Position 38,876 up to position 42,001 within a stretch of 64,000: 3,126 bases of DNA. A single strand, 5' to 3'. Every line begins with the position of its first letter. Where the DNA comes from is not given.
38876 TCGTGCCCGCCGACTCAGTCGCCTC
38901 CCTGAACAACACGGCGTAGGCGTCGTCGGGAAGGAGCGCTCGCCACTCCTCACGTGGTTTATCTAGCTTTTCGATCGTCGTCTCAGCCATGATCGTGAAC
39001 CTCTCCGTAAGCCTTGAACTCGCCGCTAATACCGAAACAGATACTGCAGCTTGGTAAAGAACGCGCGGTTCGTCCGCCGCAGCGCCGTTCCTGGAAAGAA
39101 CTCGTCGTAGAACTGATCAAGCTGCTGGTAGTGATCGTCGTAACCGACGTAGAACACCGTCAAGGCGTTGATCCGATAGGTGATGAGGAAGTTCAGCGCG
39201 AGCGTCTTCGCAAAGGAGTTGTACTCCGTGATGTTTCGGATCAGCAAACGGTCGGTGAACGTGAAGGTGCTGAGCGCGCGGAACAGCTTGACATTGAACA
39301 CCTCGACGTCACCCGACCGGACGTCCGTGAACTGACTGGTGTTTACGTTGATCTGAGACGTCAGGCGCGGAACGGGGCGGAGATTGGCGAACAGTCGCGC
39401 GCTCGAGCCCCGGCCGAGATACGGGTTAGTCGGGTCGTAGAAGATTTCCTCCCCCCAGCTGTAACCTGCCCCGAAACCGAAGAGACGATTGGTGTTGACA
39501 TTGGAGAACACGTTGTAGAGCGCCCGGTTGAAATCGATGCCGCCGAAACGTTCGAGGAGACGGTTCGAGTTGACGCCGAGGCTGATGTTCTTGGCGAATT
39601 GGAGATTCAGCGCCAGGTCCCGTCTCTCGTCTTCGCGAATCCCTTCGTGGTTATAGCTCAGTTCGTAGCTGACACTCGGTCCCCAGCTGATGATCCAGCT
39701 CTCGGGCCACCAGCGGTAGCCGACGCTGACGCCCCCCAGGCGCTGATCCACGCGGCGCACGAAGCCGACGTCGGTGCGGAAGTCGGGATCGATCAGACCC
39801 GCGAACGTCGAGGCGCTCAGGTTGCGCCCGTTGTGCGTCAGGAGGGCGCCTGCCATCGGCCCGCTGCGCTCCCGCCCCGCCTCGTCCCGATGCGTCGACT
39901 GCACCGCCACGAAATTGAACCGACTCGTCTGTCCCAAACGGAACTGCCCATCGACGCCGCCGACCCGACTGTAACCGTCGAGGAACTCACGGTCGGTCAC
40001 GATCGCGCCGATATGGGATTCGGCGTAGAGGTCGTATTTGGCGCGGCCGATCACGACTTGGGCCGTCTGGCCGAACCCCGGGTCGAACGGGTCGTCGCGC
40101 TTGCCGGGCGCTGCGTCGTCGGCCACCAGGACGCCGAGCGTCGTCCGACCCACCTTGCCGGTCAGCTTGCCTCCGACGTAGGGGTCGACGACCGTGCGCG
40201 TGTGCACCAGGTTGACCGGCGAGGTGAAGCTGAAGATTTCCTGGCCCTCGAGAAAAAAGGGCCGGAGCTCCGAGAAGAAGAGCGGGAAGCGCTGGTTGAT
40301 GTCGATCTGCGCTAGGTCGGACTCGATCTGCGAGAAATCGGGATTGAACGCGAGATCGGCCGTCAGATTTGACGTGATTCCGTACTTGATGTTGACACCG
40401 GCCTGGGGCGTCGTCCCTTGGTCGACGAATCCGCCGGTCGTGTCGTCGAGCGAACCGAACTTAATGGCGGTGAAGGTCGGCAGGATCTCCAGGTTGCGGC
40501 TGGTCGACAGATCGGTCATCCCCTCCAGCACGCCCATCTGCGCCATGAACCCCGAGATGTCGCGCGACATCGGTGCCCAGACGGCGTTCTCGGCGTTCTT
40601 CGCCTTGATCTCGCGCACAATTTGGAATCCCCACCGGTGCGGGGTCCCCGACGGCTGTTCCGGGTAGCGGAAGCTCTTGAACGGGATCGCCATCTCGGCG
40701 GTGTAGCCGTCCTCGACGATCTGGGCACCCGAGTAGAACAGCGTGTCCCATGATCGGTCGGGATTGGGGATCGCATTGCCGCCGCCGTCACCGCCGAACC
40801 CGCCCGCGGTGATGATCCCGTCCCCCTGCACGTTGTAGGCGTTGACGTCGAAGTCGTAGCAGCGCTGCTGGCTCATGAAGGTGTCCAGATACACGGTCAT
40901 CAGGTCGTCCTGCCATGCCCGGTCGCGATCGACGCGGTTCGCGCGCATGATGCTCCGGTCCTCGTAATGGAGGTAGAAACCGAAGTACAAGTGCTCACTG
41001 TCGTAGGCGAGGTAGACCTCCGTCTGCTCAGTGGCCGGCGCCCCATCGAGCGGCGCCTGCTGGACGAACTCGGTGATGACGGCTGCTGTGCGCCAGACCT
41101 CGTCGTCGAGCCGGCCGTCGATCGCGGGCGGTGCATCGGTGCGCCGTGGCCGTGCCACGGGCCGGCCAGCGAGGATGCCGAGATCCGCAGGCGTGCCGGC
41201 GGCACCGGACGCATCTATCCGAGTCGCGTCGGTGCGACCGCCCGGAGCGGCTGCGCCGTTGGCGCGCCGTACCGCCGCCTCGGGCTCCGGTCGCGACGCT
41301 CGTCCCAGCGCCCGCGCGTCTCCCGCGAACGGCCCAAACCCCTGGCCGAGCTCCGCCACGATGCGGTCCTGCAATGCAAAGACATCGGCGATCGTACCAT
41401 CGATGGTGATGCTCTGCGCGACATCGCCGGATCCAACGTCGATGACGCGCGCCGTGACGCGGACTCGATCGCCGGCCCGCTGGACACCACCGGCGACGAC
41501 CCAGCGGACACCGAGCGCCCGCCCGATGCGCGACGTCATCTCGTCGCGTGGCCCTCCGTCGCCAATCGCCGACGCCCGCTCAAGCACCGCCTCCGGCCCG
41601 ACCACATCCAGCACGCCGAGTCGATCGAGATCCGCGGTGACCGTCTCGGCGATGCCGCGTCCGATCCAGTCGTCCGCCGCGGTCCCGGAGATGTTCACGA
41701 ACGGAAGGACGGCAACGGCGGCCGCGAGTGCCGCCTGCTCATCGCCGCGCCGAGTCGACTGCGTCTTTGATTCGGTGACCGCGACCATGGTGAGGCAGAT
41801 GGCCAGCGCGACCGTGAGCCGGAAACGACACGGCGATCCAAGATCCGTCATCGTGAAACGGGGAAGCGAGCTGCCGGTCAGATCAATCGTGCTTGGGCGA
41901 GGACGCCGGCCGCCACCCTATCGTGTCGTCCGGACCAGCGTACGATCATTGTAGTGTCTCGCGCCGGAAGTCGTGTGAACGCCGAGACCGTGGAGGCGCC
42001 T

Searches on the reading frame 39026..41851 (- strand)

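Call 82: search_protein_families(library=pfam, proteins=[window:39026-41851:-], max_evalue=0.00001)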
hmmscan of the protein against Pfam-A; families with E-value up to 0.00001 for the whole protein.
window:39026-41851:- (941 aa): 3 families
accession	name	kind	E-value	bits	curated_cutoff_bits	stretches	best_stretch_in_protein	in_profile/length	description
PF19313.5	DUF5916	-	1.5e-13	50.8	22.6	1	480-542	24-85/572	Domain of unknown function (DUF5916)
PF06452.16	CBM9_1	-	7e-11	42.8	23.4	1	244-400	1-139/185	Carbohydrate family 9 binding domain-like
PF04052.18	TolB_N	-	8.3e-07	29.5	22.4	1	43-142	12-103/106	TolB amino-terminal domain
